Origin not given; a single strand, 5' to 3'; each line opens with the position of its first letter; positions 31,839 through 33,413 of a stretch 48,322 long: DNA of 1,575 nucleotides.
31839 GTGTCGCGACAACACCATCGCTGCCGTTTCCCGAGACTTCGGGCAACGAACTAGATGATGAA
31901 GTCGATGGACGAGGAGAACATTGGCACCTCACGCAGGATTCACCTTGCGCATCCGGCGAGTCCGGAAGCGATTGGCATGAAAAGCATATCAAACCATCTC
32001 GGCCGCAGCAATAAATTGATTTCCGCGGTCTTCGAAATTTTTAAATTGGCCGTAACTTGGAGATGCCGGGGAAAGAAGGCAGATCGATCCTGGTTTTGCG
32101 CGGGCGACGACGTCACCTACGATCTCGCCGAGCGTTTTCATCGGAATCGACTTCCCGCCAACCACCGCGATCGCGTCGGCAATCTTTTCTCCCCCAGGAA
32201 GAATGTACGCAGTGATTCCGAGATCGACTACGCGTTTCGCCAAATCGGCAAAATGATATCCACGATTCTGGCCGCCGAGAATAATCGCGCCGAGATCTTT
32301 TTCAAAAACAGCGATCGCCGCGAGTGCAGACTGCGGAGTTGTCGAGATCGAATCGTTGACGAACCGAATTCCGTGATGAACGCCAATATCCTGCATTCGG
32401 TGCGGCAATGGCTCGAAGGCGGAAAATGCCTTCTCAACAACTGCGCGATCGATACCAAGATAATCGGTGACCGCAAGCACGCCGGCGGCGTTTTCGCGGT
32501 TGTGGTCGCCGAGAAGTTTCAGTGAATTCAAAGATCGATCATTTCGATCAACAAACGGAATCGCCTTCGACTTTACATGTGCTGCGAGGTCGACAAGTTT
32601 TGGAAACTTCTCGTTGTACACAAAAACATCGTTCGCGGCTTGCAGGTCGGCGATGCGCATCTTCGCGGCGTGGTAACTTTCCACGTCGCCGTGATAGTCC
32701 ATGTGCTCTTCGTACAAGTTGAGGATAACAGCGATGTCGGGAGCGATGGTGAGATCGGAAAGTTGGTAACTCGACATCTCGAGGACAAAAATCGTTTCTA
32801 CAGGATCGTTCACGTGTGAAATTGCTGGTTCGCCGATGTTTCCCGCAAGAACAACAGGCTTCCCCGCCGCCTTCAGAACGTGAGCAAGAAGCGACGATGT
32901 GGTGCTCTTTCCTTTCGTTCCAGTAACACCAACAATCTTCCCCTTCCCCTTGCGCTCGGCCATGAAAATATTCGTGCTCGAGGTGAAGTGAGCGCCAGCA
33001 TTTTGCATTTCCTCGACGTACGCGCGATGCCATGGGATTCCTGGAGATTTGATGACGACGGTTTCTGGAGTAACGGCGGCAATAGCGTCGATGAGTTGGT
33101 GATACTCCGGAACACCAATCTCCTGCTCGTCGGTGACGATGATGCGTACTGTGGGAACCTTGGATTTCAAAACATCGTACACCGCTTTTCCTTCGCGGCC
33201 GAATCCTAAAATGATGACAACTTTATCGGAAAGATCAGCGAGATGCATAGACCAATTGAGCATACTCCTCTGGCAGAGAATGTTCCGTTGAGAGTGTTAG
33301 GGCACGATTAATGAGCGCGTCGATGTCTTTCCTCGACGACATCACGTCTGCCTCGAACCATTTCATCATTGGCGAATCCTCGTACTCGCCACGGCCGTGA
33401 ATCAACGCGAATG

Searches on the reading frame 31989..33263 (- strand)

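Call 6: search_protein_families(library=pfam, proteins=[window:31989-33263:-], max_evalue=0.01)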
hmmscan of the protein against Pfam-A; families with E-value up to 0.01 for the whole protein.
window:31989-33263:- (424 aa): 3 families
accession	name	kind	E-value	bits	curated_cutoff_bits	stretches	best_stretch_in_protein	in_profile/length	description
PF08245.18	Mur_ligase_M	-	2.6e-25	90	24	1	113-235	1-143/200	Mur ligase middle domain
PF02875.26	Mur_ligase_C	-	1.1e-07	33.2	28.4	1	288-400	1-126/127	Mur ligase, glutamate ligase domain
PF02579.22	Nitro_FeMo-Co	-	0.0026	18.5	26.3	0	91-152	7-71/94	Dinitrogenase iron-molybdenum cofactor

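Call 7: search_protein_families(library=ncbifam, proteins=[window:31989-33263:-], max_evalue=0.01)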
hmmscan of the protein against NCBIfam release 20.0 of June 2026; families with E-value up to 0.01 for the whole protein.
window:31989-33263:- (424 aa): 27 families (the best 25 are shown)
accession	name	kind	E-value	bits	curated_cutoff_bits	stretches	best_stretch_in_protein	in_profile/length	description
TIGR01087.1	murD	equivalog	1.7e-90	304.2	211.95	1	16-422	2-440/441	UDP-N-acetylmuramoyl-L-alanine--D-glutamate ligase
TIGR01082.1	murC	equivalog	5.8e-26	91.6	335.1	2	68-232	61-225/449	UDP-N-acetylmuramate--L-alanine ligase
TIGR01143.1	murF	subfamily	7.9e-24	84.4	288.6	2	104-243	70-218/418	UDP-N-acetylmuramoyl-tripeptide--D-alanyl-D-alanine ligase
NF053647.1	pMurD2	equivalog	2.9e-23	82.4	550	1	68-331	65-317/405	pseudomurein biosynthesis peptide ligase pMurD2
NF008896.0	PRK11929.1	equivalog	7.8e-23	80.2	1023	3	247-321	782-856/965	bifunctional UDP-N-acetylmuramoyl-L-alanyl-D-glutamate--2,6-diaminopimelate ligase MurE/UDP-N-acetylmuramoyl-tripeptide--D-alanyl-D-alanine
TIGR01085.1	murE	subfamily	1.6e-20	73.5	257.3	3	68-145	44-122/472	UDP-N-acetylmuramyl-tripeptide synthetase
NF001126.0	PRK00139.1-4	equivalog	4.8e-18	65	373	2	84-144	80-140/486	UDP-N-acetylmuramoyl-L-alanyl-D-glutamate--2,6-diaminopimelate ligase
NF001124.0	PRK00139.1-2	equivalog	5.5e-16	58.4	476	2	159-236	180-261/500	UDP-N-acetylmuramoyl-L-alanyl-D-glutamate--2,6-diaminopimelate ligase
NF053646.1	pMurD1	equivalog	1.9e-14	53.2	610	1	69-322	69-350/465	pseudomurein biosynthesis peptide ligase pMurD1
NF001123.0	PRK00139.1-1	equivalog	3e-14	52.6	586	2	98-154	97-153/493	UDP-N-acetylmuramoyl-L-alanyl-D-glutamate--2,6-diaminopimelate ligase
NF011171.0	PRK14573.1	equivalog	2.3e-12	45.7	1015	2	66-222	63-219/809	bifunctional UDP-N-acetylmuramate--L-alanine ligase/D-alanine--D-alanine ligase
NF053645.1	pMurC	equivalog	2.9e-11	42.8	560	1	68-234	63-240/492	pseudomurein biosynthesis peptide ligase pMurC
NF033197.0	F430_CfbE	equivalog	6.9e-11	41.7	250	2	103-140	94-129/430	coenzyme F430 synthase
TIGR01081.1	mpl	equivalog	3.6e-10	39.5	388.7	2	80-168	74-163/448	UDP-N-acetylmuramate:L-alanyl-gamma-D-glutamyl-meso-diaminopimelate ligase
NF010628.0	PRK14022.1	equivalog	3.9e-08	32.5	536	1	157-291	180-333/483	UDP-N-acetylmuramoyl-L-alanyl-D-glutamate--L-lysine ligase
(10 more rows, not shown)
